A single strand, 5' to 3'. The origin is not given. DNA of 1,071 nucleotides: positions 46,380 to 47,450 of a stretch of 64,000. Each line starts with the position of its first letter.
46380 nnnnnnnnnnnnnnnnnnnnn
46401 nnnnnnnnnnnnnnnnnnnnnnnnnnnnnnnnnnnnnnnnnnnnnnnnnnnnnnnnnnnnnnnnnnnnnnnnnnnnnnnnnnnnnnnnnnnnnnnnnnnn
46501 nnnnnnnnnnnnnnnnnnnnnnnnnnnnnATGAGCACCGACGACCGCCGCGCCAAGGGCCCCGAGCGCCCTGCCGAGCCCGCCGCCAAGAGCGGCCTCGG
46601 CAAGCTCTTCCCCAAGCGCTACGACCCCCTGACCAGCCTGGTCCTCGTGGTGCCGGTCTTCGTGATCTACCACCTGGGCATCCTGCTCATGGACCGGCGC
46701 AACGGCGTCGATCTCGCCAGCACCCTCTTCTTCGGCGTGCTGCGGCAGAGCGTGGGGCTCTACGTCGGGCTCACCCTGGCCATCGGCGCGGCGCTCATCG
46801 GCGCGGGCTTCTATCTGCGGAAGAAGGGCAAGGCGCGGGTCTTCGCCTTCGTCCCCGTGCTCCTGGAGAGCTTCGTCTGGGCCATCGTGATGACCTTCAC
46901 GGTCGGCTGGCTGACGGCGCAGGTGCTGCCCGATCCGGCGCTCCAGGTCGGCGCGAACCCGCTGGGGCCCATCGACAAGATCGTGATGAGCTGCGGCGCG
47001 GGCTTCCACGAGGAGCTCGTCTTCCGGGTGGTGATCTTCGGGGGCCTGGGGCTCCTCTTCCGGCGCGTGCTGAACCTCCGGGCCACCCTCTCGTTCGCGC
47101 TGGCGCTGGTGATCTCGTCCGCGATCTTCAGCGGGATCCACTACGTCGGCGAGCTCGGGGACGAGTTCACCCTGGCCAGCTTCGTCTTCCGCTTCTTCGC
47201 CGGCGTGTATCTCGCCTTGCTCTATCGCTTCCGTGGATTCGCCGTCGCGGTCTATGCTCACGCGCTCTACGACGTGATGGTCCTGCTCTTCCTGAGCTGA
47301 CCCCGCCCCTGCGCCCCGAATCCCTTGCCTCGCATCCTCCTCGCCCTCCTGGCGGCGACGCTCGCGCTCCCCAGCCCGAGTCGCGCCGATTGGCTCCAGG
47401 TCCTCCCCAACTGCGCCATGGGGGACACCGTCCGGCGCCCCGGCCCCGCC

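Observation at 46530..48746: CPBP intramembrane protease directly upstream of a MYXO-CTERM-tailed secreted protein: candidate sortase-substrate pair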

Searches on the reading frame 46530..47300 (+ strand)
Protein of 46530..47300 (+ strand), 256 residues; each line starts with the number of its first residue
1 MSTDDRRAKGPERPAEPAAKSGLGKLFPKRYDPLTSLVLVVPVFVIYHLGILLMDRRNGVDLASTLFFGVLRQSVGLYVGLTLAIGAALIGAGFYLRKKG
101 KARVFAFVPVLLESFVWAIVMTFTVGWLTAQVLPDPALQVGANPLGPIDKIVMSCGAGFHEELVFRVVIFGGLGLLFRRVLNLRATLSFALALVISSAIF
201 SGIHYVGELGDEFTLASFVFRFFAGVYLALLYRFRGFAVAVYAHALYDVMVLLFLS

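Call 3: search_protein_families(library=ncbifam, proteins=[window:46530-47300:+], max_evalue=1)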
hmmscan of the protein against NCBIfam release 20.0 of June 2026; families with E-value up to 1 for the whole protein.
window:46530-47300:+ (256 aa): 3 families
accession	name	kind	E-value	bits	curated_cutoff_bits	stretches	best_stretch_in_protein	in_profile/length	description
NF046050.1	CPBP_fam_MroQ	equivalog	2.8e-05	23.7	270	1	151-253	131-222/243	intramembrane glutamic endopeptidase MroQ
NF033192.3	CPBP_JDVT_MrtJ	equivalog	0.0019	18.9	75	1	160-253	11-97/98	JDVT-CTERM system glutamic-type intramembrane protease MrtJ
NF040914.1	Mrt_core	domain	0.19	11.8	100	1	159-253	13-103/108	myxosortase family intramembrane protease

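Call 4: search_protein_families(library=pfam, proteins=[window:46530-47300:+], max_evalue=1)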
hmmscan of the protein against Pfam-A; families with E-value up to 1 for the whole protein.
window:46530-47300:+ (256 aa): 1 family
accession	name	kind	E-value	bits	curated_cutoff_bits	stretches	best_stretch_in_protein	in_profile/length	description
PF02517.21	Rce1-like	-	5.6e-11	43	22.4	1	151-250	9-93/93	Type II CAAX prenyl endopeptidase Rce1-like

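Call 9: find_homologous_proteins(query=window:46530-47300:+)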
Query window:46530-47300:+ (256 aa): 859 proteins with E <= 0.001 among 5499 candidates; the best 120 are listed.
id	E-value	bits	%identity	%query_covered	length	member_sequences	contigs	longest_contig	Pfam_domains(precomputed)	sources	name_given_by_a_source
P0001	1.1e-158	544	100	100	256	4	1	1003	PF02517.22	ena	-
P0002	3.3e-119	415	79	99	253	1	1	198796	PF02517.22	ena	-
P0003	4.3e-112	392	75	100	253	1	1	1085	PF02517.22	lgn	-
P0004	2.7e-107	376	71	95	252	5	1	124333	PF02517.22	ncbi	-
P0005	5.4e-107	375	70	100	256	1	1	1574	PF02517.22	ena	-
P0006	1.0e-106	374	71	95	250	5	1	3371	PF02517.22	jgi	jgi:hypothetical protein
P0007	2.2e-106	373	70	96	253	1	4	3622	PF02517.22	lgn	-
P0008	3.5e-106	372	73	93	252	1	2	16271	PF02517.22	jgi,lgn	-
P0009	5.2e-102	359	67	96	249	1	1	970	PF02517.22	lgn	-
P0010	1.1e-82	295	55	99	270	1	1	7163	PF02517.22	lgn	-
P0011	5.0e-80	287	60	89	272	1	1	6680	PF02517.22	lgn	-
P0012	1.1e-76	276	58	94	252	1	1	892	PF02517.22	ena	-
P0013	9.0e-76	273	54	98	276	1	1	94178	PF02517.22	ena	-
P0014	4.2e-75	271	60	88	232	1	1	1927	PF02517.22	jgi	jgi:hypothetical protein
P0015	6.8e-74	267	55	95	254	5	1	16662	PF02517.22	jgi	-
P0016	2.5e-73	265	59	87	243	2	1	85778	PF02517.22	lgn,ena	-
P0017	3.9e-73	264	59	94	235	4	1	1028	PF02517.22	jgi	jgi:membrane protease YdiL (CAAX protease family)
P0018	8.2e-73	263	57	87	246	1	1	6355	PF02517.22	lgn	-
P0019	1.6e-72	262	52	98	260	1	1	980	PF02517.22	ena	-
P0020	2.9e-72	261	59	91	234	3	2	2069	PF02517.22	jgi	jgi:membrane protease YdiL (CAAX protease family)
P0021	1.2e-71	259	52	98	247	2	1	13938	PF02517.22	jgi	-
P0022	1.9e-71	259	57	92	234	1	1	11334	PF02517.22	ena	-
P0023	2.3e-71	258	56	90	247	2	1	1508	PF02517.22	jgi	jgi:Type II CAAX prenyl endopeptidase Rce1-like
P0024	3.7e-71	258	52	100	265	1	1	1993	PF02517.22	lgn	-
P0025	5.1e-71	257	57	94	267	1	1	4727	PF02517.22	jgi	-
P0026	9.6e-71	256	54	99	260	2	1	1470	PF02517.22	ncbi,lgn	-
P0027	1.8e-70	255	55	91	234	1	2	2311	PF02517.22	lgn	-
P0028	3.2e-70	255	54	96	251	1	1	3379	PF02517.22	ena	-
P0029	1.0e-69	253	53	97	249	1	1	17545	PF02517.22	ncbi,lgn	ncbi:MAG: CPBP family glutamic-type intramembrane protease [Myxococcota bacterium]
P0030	1.3e-69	253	56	87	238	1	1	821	PF02517.22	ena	-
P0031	1.5e-69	252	55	91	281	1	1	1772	PF02517.22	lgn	-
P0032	2.2e-69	252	51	91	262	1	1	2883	PF02517.22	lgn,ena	-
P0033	2.5e-69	252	51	90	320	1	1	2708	PF02517.22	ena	-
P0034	4.8e-69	251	52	98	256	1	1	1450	PF02517.22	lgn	-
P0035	5.4e-69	251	52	98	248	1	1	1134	PF02517.22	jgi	jgi:hypothetical protein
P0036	6.3e-69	250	50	99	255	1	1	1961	PF02517.22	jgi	-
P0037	6.4e-69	250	51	98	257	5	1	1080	PF02517.22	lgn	-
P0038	7.6e-69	250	55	93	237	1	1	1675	PF02517.22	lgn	-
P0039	1.0e-68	250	52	98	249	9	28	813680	PF02517.22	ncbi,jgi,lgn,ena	ncbi:MAG: CPBP family glutamic-type intramembrane protease [Sandaracinaceae bacterium]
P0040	1.4e-68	249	52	98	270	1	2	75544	PF02517.22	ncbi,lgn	ncbi:MAG: CPBP family glutamic-type intramembrane protease [Sandaracinaceae bacterium]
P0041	1.7e-68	249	51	98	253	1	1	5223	PF02517.22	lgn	-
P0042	1.7e-68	249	52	94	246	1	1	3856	PF02517.22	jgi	jgi:membrane protease YdiL (CAAX protease family)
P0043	2.2e-68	249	53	95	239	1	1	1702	PF02517.22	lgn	-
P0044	2.5e-68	248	52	96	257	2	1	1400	PF02517.22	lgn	-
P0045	3.1e-68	248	54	92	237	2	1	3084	PF02517.22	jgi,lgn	-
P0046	3.1e-68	248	55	93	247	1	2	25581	PF02517.22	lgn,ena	-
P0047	3.3e-68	248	52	98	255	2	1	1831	PF02517.22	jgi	-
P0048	4.6e-68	248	51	98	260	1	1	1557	PF02517.22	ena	-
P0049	7.1e-68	247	52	96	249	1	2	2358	PF02517.22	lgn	-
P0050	1.0e-67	246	51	97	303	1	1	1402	PF02517.22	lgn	-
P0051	1.1e-67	246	51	94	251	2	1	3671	PF02517.22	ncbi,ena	-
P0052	1.1e-67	246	52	98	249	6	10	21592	PF02517.22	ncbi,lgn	-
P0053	1.3e-67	246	55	94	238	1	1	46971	PF02517.22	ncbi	-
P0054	1.4e-67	246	52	97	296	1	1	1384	PF02517.22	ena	-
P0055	1.5e-67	246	52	95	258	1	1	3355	PF02517.22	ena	-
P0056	2.3e-67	245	55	88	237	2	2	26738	PF02517.22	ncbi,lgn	ncbi:MAG: type II CAAX prenyl endopeptidase Rce1 family protein [Myxococcota bacterium]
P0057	3.8e-67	245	51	99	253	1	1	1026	PF02517.22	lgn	-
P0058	4.7e-67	244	52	96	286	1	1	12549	PF02517.22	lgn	-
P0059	6.2e-67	244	54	93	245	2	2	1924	PF02517.22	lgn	-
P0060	7.1e-67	244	54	93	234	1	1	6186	PF02517.22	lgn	-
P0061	7.7e-67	244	53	97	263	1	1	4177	PF02517.22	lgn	-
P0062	8.1e-67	243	53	96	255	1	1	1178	PF02517.22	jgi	jgi:membrane protease YdiL (CAAX protease family)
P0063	9.1e-67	243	54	87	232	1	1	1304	PF02517.22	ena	-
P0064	9.1e-67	243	51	98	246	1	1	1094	PF02517.22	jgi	jgi:membrane protease YdiL (CAAX protease family)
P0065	1.1e-66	243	53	89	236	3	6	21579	PF02517.22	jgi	jgi:hypothetical protein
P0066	1.2e-66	243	52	98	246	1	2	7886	PF02517.22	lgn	-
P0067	1.3e-66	243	52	95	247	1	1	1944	PF02517.22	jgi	-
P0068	1.5e-66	243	48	99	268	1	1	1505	PF02517.22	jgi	jgi:hypothetical protein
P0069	1.6e-66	242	55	87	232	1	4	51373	PF02517.22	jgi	jgi:hypothetical protein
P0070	1.6e-66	242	54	93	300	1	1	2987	PF02517.22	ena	-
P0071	2.6e-66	242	54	93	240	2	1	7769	PF02517.22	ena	-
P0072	2.6e-66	242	49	97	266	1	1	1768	PF02517.22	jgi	jgi:membrane protease YdiL (CAAX protease family)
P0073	2.8e-66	242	55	87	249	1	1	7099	PF02517.22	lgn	-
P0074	2.8e-66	242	53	96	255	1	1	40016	PF02517.22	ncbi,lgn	-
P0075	2.8e-66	242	50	98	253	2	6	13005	PF02517.22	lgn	-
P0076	3.1e-66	242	48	98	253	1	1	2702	PF02517.22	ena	-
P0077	3.3e-66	241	48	98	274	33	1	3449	PF02517.22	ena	-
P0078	3.4e-66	241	52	93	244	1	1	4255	PF02517.22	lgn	-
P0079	3.5e-66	241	51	94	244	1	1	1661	PF02517.22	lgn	-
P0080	3.8e-66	241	55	88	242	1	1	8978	PF02517.22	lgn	-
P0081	4.0e-66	241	50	98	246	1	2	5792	PF02517.22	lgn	-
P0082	4.3e-66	241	52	93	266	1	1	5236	PF02517.22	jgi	-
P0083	4.4e-66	241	52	98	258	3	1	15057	PF02517.22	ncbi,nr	ncbi:MAG: hypothetical protein DRJ42_13765 [Deltaproteobacteria bacterium]|nr:MAG: hypothetical prot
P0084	5.0e-66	241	52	94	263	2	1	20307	PF02517.22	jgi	jgi:membrane protease YdiL (CAAX protease family)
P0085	6.7e-66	240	49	100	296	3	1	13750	PF02517.22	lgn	-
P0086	7.4e-66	240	49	97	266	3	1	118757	PF02517.22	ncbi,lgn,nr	ncbi:MAG: CPBP family intramembrane metalloprotease [Deltaproteobacteria bacterium]|nr:CPBP family i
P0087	8.0e-66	240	48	98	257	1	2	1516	PF02517.22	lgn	-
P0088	9.8e-66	240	49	98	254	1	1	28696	PF02517.22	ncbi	-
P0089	1.1e-65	240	51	96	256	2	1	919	PF02517.22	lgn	-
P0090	1.3e-65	240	48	98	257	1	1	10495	PF02517.22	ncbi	-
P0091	1.4e-65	239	49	98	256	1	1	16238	PF02517.22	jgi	jgi:membrane protease YdiL (CAAX protease family)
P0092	1.6e-65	239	56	93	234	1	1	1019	PF02517.22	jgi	jgi:hypothetical protein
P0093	1.9e-65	239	49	97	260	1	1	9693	PF02517.22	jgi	jgi:hypothetical protein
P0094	2.2e-65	239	55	87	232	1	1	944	PF02517.22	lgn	-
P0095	2.7e-65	238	48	97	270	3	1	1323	PF02517.22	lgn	-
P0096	3.2e-65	238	53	92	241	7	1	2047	PF02517.22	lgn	-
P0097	4.2e-65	238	52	95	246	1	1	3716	PF02517.22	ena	-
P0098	4.4e-65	238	49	98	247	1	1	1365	PF02517.22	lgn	-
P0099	5.6e-65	237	51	96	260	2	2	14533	PF02517.22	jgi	-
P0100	6.0e-65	237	53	94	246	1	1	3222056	PF02517.22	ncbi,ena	-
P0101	7.3e-65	237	52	90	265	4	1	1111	PF02517.22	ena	-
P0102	8.4e-65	237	52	96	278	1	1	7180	PF02517.22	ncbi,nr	ncbi:MAG: CPBP family intramembrane metalloprotease [Deltaproteobacteria bacterium]|nr:CPBP family i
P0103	9.7e-65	237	50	97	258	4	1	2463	PF02517.22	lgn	-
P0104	1.4e-64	236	50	94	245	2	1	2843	PF02517.22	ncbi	-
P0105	1.6e-64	236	51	91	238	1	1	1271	PF02517.22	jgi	jgi:membrane protease YdiL (CAAX protease family)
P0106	2.2e-64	235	48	95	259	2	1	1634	PF02517.22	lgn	-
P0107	3.1e-64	235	50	99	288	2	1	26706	PF02517.22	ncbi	ncbi:MAG: hypothetical protein ACI9KE_000990 [Polyangiales bacterium]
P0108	3.3e-64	235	50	95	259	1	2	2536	PF02517.22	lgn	-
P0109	5.1e-64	234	51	88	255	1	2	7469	PF02517.22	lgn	-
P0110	7.9e-64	234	48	98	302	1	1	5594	PF02517.22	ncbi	ncbi:MAG: CPBP family intramembrane glutamic endopeptidase [Myxococcota bacterium]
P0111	8.4e-64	234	52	91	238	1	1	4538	PF02517.22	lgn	-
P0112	9.3e-64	233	54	86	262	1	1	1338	PF02517.22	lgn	-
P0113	9.8e-64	233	51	96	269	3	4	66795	PF02517.22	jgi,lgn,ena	-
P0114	1.0e-63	233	50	97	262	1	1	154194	PF02517.22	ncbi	ncbi:MAG: lysostaphin resistance A-like protein [Sandaracinaceae bacterium]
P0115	1.0e-63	233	51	98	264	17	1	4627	PF02517.22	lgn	-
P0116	1.0e-63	233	51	98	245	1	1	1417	PF02517.22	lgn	-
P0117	1.1e-63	233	49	98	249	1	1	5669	PF02517.22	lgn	-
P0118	1.3e-63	233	54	87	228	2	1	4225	PF02517.22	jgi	jgi:membrane protease YdiL (CAAX protease family)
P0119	1.5e-63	233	49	98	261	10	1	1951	PF02517.22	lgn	-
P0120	1.8e-63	232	52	89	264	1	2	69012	PF02517.22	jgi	jgi:hypothetical protein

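Call 21: find_related_loci(query=A1, collection=genome_contigs, flank=10000)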
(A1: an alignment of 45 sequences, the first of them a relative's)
Query A1 (256 aa) in genome_contigs; peptide patterns used: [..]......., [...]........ (x = any residue, [..] = any of these).
281 stretches matched a pattern; 157 encode a relative of the query (tblastn E <= 1e-3); the best 80 are kept; 80 distinct loci.
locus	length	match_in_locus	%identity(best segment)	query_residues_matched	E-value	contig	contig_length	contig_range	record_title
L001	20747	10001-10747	71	15-256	2e-105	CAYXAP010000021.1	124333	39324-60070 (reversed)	MAG TPA_asm: uncultured Sandaracinus sp. isolate SRP321284_co1_170 genome assembly, contig: NODE_137_length_124333_cov_1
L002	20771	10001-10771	69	1-256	4e-107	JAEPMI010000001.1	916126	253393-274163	MAG: Deltaproteobacteria bacterium isolate HCUG1432-5 NODE_1_length_916126_cov_31.308311, whole genome shotgun sequence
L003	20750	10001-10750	50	4-251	8e-75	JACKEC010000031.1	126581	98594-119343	MAG: Sandaracinaceae bacterium isolate HK-STAS-MYXO-23 HK-STAS-MYXO-23_31, whole genome shotgun sequence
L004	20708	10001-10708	55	13-251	7e-75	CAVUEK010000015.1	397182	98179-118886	MAG: uncultured delta proteobacterium isolate MFD04944.bin.3.210 genome assembly, contig: contig_61776, whole genome sho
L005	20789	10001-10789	52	2-251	3e-73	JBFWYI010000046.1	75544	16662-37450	MAG: Sandaracinaceae bacterium isolate CA_2019_TPBS_160 NODE_2561_length_75544_cov_6.726388_TPBS, whole genome shotgun s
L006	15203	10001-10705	55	16-255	3e-73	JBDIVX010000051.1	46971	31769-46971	MAG: Polyangiales bacterium isolate Bin_29 NODE_375_length_46971_cov_6.946866, whole genome shotgun sequence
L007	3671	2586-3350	49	2-251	2e-71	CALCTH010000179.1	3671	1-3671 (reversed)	MAG TPA_asm: uncultured Myxococcales bacterium isolate SRR3401483_bin.95_CONCOCT_v1.1_MAG genome assembly, contig: ERZ17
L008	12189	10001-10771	49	4-251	1e-70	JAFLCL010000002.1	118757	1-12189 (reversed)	MAG: Deltaproteobacteria bacterium isolate UWPOB_DELTA5 gnl_X_FKCMEJAL_2, whole genome shotgun sequence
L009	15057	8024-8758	52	1-251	7e-71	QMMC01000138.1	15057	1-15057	MAG: Deltaproteobacteria bacterium isolate B10_G4 B10_Guay4_scaffold_02996, whole genome shotgun sequence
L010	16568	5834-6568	49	5-255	2e-70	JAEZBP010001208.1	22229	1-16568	MAG: Proteobacteria bacterium isolate OH_CBrB_201 k127_3232162, whole genome shotgun sequence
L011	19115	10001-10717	51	6-255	3e-69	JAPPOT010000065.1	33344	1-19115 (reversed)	MAG: Myxococcales bacterium isolate SB9155_S4_bin_12 NODE_143_length_33344_cov_8.42939, whole genome shotgun sequence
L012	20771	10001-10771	50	1-251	4e-69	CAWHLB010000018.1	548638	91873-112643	MAG: uncultured delta proteobacterium isolate MFD02416.bin.2.203 genome assembly, contig: contig_43272, whole genome sho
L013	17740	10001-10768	49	1-251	6e-69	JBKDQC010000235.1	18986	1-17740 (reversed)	MAG: Deltaproteobacteria bacterium isolate samp_2153_concoct_538 samp_2153_777340, whole genome shotgun sequence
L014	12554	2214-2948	50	1-251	1e-68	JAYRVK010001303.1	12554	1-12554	MAG: Sandaracinaceae bacterium isolate NJ_NJASGE3bin.19 k141_1655216, whole genome shotgun sequence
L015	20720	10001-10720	50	7-251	8e-68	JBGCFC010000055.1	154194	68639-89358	MAG: Sandaracinaceae bacterium isolate SGMAG-31 contig55, whole genome shotgun sequence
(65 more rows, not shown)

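Call 57: predict_structure(alignment_id=A1)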
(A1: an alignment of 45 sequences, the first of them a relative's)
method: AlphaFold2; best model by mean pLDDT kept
length: 256 residues; sequences in the alignment: 45
mean_pLDDT: 88.4   pTM: 0.84
mean pLDDT of the five models: 88.4, 87.8, 87.6, 87.3, 87.2
residues with pLDDT >= 90: 180; 70-90: 38; 50-70: 35; < 50: 3
segments of 3 or more residues with pLDDT < 50: none
pLDDT, mean of each block of 10 residues (from residue 1): 54 63 74 94 96 74 80 96 97 94 92 97 90 72 85 94 96 98 98 98 90 92 97 97 97 86
secondary structure, 60 per line:
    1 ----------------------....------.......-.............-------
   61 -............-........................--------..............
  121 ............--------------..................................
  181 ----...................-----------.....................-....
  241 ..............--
elements in order: H23-26 H33-39 H41-53 H62-73 H75-98 H107-132 H147-180 H185-203 H215-235 H237-254

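Call 59: fold_search(model_id=the predicted structure, library=pdb)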
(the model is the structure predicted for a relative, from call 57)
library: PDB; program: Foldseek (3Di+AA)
matches with E <= 10: 256; with E <= 0.001: 0
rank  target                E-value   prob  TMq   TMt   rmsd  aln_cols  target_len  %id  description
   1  5fdr_A                3.9e-01  0.20  0.15  0.20  12.3       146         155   12  Mcl-1 complexed with small molecule inhibitor (released 2016-03-02)
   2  4hw2_C                4.7e-01  0.14  0.14  0.19  13.2       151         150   12  Discovery of potent Mcl-1 inhibitors using fragment-based methods and structure-based design (released 2013-01-09)
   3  4zbf_C                6.5e-01  0.12  0.15  0.19  13.0       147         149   13  Mcl-1 complexed with small molecules (released 2015-04-29)
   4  9pw6_B                7.8e-01  0.13  0.15  0.20  13.0       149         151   13  Myeloid cell leukemia-1 (Mcl-1) complexed with compound 8 (released 2025-09-17)
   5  5if4_B                8.5e-01  0.09  0.14  0.18  13.3       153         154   12  Discovery of Potent Myeloid Cell Leukemia-1 (Mcl-1) inhibitors using Structure-Based Design (released 2017-01-18)
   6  5iez_A                9.7e-01  0.12  0.15  0.20  12.7       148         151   13  Discovery of Potent Myeloid Cell Leukemia-1 (Mcl-1) inhibitors using Structure-Based Design (released 2017-01-18)
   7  4hw3_D                1.1e+00  0.12  0.15  0.20  13.0       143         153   11  Discovery of potent Mcl-1 inhibitors using fragment-based methods and structure-based design (released 2013-01-09)
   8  6qb6_A                1.1e+00  0.12  0.15  0.19  12.3       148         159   12  Mcl1 in complex with a Fab (released 2019-11-06)
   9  6p3p                  1.1e+00  0.10  0.14  0.19  13.2       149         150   13  Crystal structure of Mcl-1 in complex with compound 65 (released 2019-07-03)
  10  9pq6_A                1.1e+00  0.08  0.15  0.10  16.9       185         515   14  MBP-Mcl1 in complex with ligand 12 (released 2025-10-08)
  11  5wdd_A                1.1e+00  0.13  0.16  0.21  13.5       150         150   12  Crystal structure of chicken BOK (released 2018-02-28)
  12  4wmu_A                1.2e+00  0.08  0.16  0.10  16.9       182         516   13  STRUCTURE OF MBP-MCL1 BOUND TO ligand 2 AT 1.55A (released 2015-05-06)
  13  6fs2_B                1.3e+00  0.10  0.16  0.20  13.0       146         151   12  MCL1 in complex with indole acid ligand (released 2018-12-26)
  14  6zgs_B                1.3e+00  0.13  0.23  0.18  13.1       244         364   15  Crystal structure of a MFS transporter with bound 3-phenylpropanoic acid at 2.39 Angstroem resolution (released 2021-10-20)
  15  5fdr_C                1.3e+00  0.10  0.15  0.20  11.8       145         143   13  Mcl-1 complexed with small molecule inhibitor (released 2016-03-02)
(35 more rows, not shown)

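Call 60: search_solved_structures(query=A1, max_evalue=1, show_alignments=2)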
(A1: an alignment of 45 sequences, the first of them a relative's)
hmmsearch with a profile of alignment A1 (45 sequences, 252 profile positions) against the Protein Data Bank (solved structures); distinct sequences matched with E-value up to 1: 1.
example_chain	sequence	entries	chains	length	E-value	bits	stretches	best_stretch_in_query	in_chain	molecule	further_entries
1dc1_A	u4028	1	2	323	0.5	12.9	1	143-201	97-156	BSOBI RESTRICTION ENDONUCLEASE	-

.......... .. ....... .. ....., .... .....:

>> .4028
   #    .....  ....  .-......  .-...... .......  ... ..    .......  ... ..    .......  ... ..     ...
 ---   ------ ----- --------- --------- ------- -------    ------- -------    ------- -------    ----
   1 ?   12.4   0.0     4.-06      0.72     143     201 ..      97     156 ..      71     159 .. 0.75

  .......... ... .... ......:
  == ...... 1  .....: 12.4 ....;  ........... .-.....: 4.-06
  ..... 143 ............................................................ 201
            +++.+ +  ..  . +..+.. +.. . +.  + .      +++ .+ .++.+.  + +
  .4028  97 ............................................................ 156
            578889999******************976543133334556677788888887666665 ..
